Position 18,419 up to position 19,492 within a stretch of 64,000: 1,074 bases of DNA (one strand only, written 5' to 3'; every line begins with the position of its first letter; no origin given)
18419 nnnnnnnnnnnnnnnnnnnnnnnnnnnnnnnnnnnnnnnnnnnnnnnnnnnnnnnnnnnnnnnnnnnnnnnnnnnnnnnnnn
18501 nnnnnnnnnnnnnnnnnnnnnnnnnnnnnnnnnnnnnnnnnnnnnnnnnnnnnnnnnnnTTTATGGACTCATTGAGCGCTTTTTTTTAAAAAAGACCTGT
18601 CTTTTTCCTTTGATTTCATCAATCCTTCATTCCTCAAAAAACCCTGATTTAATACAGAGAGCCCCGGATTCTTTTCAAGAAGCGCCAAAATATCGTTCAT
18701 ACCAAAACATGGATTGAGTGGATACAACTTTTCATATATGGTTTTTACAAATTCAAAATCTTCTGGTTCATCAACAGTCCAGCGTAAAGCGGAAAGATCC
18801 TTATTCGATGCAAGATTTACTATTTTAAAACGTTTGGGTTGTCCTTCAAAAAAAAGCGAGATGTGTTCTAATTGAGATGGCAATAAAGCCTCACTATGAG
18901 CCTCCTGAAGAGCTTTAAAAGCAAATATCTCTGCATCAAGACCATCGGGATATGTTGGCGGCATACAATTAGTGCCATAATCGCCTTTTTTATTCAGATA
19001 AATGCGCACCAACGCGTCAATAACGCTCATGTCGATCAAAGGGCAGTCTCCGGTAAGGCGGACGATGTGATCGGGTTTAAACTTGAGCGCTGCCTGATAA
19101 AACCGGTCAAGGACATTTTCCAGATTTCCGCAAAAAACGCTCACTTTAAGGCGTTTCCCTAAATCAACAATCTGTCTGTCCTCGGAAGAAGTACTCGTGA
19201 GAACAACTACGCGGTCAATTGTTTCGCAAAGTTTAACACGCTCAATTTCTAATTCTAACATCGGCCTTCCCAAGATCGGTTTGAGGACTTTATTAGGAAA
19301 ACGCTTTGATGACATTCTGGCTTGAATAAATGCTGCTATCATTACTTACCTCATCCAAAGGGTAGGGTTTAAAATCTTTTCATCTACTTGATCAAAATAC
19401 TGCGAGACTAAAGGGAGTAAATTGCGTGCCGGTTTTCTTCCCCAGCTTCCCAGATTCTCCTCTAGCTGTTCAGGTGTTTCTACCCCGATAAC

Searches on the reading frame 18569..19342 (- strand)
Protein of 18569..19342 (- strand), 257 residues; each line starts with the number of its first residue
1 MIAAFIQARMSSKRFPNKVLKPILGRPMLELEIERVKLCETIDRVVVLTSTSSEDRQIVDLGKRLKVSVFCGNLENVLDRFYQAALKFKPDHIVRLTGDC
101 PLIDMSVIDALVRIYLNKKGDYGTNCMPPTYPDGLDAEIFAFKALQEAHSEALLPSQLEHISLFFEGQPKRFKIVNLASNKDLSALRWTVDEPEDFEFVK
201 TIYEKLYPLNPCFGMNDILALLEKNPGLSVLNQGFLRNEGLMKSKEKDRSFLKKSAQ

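Call 3: search_protein_families(library=pfam, proteins=[window:18569-19342:-])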
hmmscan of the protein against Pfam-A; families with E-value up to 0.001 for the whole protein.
window:18569-19342:- (257 aa): 2 families
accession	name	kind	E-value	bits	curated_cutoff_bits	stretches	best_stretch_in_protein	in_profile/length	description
PF02348.25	CTP_transf_3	-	1.1e-28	101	22.6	1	3-152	1-148/217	Cytidylyltransferase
PF12804.13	NTP_transf_3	-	9.4e-06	26.3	27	1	9-119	11-115/160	MobA-like NTP transferase domain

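Call 4: search_protein_families(library=ncbifam, proteins=[window:18569-19342:-])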
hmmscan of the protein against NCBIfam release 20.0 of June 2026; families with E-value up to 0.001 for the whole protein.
window:18569-19342:- (257 aa): 12 families
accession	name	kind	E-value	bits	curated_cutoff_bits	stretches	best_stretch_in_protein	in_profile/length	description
NF003952.0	PRK05450.1-5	subfamily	4.7e-18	65.2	193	1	3-120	4-121/250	3-deoxy-manno-octulosonate cytidylyltransferase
NF009905.0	PRK13368.1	subfamily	3.1e-16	59.5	255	1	3-153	4-152/243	3-deoxy-manno-octulosonate cytidylyltransferase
NF003950.0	PRK05450.1-3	subfamily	9.8e-14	51.3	234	1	4-117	5-119/248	3-deoxy-manno-octulosonate cytidylyltransferase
NF003948.0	PRK05450.1-1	equivalog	1.9e-11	43.7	281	1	4-126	8-131/248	3-deoxy-manno-octulosonate cytidylyltransferase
TIGR00466.1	kdsB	equivalog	5.1e-09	35.9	155.2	1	5-122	6-123/241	3-deoxy-manno-octulosonate cytidylyltransferase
TIGR03584.1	PseF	equivalog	4.1e-08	33.1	205.7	1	4-69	2-63/222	pseudaminic acid cytidylyltransferase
NF001457.0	PRK00317.1-3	equivalog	2.1e-06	27.3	164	1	4-118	4-116/200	molybdenum cofactor guanylyltransferase MobA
TIGR03310.1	matur_MocA_YgfJ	equivalog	5.9e-06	26.4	186.45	1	10-119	8-119/188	molybdenum cofactor cytidylyltransferase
NF010934.1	PRK14354.1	equivalog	2.1e-05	23.2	450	1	2-119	5-119/447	bifunctional UDP-N-acetylglucosamine diphosphorylase/glucosamine-1-phosphate N-acetyltransferase GlmU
TIGR01173.1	glmU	equivalog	5.8e-05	22.1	366.85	1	3-113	7-115/452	bifunctional UDP-N-acetylglucosamine diphosphorylase/glucosamine-1-phosphate N-acetyltransferase GlmU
NF010933.0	PRK14353.1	equivalog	7.4e-05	21.5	505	1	2-113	11-122/453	bifunctional UDP-N-acetylglucosamine diphosphorylase/glucosamine-1-phosphate N-acetyltransferase GlmU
TIGR04321.1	spiroSPASM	subfamily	0.0002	20.2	250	1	21-227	16-224/510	spiro-SPASM protein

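Call 11: search_solved_structures(query=window:18569-19342:-, max_evalue=0.001)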
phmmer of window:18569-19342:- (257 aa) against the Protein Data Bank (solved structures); distinct sequences matched with E-value up to 0.001: 6.
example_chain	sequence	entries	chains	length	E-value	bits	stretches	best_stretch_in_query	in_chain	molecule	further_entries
6oew_A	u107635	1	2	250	1.3e-39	139.2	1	3-232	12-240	Cytidylyltransferase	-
4fcu_A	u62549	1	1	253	0.00011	24.9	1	5-138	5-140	3-deoxy-manno-octulosonate cytidylyltransferase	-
3pol_A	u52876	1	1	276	0.00014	24.5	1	5-138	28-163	3-deoxy-manno-octulosonate cytidylyltransferase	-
3oam_A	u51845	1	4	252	0.00024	23.8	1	5-109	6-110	3-deoxy-manno-octulosonate cytidylyltransferase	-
1gq9_A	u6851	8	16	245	0.00027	23.6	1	5-112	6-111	3-DEOXY-MANNO-OCTULOSONATE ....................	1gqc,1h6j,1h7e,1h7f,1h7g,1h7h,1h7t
3tqd_A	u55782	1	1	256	0.00044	22.9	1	5-113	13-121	3-deoxy-manno-octulosonate cytidylyltransferase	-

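Call 71: search_dna_similar(query=window:18569-19342:-, collection=phages, mode=protein, max_evalue=0.001, max_rows=15)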
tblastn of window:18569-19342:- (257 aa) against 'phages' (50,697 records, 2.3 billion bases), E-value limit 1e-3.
Records with a match: 4; places in all: 4; records where one place covers at least 80% of the query: 0.
Best place of each record, by identity: <60% 4.
By first word of the organism name: Listeria 3; Marine 1.
By host as written in the record: Listeria monocytogenes 3; - 1.
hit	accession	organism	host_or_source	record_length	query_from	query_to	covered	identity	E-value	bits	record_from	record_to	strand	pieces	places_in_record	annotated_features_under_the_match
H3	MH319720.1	Marine virus AG-345-D19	single cell amplified by WGA-X; seawater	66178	2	112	43%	33.3%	2e-4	49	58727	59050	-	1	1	record has no annotation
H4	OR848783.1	Listeria phage LM 4-14-1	Listeria monocytogenes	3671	1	119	46%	30.6%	8e-4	46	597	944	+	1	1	record has no annotation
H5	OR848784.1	Listeria phage LM 4-14-1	Listeria monocytogenes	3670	1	119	46%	30.6%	9e-4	46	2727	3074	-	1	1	record has no annotation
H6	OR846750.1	Listeria phage LM 4-11-1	Listeria monocytogenes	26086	1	119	46%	30.6%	1e-3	46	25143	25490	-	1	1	record has no annotation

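Call 103: find_homologous_proteins(query=window:18569-19342:-, max_evalue=1e-10)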
Query window:18569-19342:- (257 aa): 5583 proteins with E <= 1e-10 among 5905 candidates; the best 120 are listed.
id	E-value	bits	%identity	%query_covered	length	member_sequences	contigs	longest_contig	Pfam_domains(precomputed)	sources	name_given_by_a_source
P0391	3.7e-167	572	100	100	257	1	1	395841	PF12804.14,PF02348.26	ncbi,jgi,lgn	ncbi:MAG: glycosyltransferase family protein [Candidatus Omnitrophota bacterium]|jgi:spore coat poly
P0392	6.4e-131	453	79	98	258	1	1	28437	PF12804.14,PF02348.26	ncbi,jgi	jgi:spore coat polysaccharide biosynthesis protein SpsF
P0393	7.7e-130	450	79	100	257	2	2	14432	PF02348.26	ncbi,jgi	-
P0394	4.5e-126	437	76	99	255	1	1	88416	PF12804.14,PF02348.26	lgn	-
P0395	9.0e-126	436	75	100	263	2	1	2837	PF12804.14,PF02348.26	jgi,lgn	jgi:spore coat polysaccharide biosynthesis protein SpsF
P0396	5.4e-125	434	75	100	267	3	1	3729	PF12804.14,PF02348.26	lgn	-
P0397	2.2e-124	432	74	100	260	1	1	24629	PF12804.14,PF02348.26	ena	-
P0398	3.2e-124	431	74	100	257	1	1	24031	PF12804.14,PF02348.26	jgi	-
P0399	5.7e-123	427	74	100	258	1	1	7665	PF12804.14,PF02348.26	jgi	jgi:spore coat polysaccharide biosynthesis protein SpsF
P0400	7.4e-123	427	72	100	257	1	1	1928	PF12804.14,PF02348.26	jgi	jgi:spore coat polysaccharide biosynthesis protein SpsF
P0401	7.5e-122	423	72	100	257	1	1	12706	PF02348.26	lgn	-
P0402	9.7e-122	423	74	98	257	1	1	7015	PF12804.14,PF02348.26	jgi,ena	-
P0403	2.5e-121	422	73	100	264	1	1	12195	PF12804.14,PF02348.26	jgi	jgi:spore coat polysaccharide biosynthesis protein SpsF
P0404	3.8e-121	421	72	100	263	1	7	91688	PF12804.14,PF02348.26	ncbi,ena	-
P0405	7.9e-121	420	72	100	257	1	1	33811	PF12804.14,PF02348.26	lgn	-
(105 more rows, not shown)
